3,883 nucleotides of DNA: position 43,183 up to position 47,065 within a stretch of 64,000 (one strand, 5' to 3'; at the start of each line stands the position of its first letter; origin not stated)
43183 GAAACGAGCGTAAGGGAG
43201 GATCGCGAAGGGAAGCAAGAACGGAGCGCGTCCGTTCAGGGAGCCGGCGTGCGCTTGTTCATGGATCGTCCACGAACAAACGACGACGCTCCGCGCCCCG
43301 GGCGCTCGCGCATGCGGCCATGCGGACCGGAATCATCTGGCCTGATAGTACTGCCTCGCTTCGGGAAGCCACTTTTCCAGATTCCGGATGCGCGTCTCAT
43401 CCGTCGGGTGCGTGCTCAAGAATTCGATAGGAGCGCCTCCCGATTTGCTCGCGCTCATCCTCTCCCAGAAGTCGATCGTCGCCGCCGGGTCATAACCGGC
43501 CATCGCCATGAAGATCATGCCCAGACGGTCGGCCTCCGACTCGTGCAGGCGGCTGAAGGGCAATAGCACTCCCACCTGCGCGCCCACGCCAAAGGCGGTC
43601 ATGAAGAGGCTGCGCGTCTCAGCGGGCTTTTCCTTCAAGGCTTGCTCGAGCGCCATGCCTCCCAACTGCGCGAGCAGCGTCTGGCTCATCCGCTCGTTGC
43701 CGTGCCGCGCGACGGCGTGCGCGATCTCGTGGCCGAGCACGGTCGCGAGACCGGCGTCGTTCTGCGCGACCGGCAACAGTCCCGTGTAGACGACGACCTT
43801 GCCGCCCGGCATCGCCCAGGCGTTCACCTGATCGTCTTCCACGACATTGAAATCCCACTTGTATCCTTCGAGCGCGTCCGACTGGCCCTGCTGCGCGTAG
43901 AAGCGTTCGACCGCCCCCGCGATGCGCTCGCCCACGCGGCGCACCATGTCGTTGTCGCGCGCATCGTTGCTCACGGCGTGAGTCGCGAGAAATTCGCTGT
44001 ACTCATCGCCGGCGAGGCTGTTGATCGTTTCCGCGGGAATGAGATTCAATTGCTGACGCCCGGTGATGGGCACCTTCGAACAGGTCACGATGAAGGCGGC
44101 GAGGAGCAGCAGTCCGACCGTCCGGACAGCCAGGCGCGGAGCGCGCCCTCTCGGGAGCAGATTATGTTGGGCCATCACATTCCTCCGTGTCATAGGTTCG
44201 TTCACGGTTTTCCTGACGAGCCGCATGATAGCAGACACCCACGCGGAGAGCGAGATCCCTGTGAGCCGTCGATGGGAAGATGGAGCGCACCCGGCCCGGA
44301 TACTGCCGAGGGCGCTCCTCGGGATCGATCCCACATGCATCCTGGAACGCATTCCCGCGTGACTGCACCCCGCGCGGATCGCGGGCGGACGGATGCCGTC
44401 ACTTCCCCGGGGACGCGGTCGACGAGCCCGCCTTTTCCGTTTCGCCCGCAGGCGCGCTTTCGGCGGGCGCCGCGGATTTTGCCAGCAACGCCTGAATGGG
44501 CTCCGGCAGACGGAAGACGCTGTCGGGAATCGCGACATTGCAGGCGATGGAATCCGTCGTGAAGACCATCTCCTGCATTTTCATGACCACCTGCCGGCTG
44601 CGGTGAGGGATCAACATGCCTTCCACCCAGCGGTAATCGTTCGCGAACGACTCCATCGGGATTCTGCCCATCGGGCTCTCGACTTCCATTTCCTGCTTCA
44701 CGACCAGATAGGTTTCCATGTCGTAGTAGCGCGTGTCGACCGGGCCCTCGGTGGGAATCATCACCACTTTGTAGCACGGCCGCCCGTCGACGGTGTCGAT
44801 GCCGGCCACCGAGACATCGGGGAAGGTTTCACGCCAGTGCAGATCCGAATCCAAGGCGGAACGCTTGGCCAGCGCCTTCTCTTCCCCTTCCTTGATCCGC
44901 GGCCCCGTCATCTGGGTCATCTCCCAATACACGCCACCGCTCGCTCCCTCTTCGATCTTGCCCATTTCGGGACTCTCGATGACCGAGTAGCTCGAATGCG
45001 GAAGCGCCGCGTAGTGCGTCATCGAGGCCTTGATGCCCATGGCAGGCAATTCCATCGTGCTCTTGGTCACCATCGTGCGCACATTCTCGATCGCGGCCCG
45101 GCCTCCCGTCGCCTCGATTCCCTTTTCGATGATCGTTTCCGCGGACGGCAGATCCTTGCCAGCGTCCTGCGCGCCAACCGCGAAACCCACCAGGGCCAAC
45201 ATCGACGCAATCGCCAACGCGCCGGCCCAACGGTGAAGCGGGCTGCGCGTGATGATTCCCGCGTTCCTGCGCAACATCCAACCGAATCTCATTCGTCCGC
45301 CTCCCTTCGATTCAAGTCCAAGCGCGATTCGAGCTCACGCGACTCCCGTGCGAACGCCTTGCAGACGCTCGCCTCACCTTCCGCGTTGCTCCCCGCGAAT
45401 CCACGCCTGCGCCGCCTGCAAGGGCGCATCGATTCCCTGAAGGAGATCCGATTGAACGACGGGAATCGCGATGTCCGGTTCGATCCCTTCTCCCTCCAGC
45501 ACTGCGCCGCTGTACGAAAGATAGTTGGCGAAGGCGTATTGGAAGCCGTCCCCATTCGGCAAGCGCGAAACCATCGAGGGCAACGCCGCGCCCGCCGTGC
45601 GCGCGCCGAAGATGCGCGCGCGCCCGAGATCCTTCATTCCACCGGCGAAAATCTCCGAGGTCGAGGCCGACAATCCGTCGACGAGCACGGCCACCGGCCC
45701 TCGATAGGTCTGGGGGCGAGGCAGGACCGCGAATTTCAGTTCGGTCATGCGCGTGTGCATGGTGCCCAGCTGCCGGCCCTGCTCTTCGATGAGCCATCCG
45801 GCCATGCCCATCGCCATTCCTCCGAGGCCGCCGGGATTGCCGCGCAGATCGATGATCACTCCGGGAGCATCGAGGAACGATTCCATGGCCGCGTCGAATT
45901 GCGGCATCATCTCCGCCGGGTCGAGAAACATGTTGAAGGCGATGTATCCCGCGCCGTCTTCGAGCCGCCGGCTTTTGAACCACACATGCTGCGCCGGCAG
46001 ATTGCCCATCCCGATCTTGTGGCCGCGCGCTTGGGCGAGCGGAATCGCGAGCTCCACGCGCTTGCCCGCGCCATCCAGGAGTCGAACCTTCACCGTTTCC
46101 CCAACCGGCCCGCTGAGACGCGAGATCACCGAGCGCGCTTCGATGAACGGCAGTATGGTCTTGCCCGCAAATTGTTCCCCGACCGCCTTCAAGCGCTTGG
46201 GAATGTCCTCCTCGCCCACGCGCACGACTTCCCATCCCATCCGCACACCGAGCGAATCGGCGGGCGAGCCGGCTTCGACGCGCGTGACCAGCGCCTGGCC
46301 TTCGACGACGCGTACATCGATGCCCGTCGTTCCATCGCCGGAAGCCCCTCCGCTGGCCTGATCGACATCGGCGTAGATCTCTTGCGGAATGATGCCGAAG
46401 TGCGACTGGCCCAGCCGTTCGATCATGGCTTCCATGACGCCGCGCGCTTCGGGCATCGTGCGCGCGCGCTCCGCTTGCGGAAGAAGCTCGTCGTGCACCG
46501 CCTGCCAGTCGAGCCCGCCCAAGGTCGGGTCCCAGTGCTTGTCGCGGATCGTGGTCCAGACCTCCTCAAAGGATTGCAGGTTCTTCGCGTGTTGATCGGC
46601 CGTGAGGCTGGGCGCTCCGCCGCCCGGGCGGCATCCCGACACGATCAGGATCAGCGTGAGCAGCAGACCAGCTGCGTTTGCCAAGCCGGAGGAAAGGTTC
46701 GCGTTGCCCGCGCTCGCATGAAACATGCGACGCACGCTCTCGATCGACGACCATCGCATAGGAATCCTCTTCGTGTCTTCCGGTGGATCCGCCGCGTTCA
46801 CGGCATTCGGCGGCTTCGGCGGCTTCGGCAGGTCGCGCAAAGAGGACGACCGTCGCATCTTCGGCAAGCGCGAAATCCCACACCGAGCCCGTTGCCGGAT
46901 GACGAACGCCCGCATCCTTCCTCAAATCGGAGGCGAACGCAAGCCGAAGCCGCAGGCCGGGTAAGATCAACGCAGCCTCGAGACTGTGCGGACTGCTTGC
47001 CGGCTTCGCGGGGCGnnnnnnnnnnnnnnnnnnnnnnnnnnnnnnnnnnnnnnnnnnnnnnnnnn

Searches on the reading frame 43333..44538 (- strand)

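Call 59: search_protein_families(library=pfam, proteins=[window:43333-44538:-], max_evalue=0.00001)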
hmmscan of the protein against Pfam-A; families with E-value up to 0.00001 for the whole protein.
window:43333-44538:- (401 aa): 1 family
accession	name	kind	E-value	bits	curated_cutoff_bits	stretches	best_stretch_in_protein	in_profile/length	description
PF01435.24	Peptidase_M48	-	3.2e-37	128.6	20.3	1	222-390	19-185/186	Peptidase family M48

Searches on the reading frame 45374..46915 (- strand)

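Call 59: search_protein_families(library=pfam, proteins=[window:45374-46915:-], max_evalue=0.00001)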
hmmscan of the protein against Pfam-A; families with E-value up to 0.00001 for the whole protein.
window:45374-46915:- (513 aa): 2 families
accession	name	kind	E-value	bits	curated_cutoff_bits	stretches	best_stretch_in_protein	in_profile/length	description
PF03572.23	Peptidase_S41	-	1.3e-30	106.6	24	1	322-483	2-164/165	Peptidase family S41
PF14684.11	Tricorn_C1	-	1.4e-11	44.5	24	1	109-165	2-58/59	Tricorn protease C1 domain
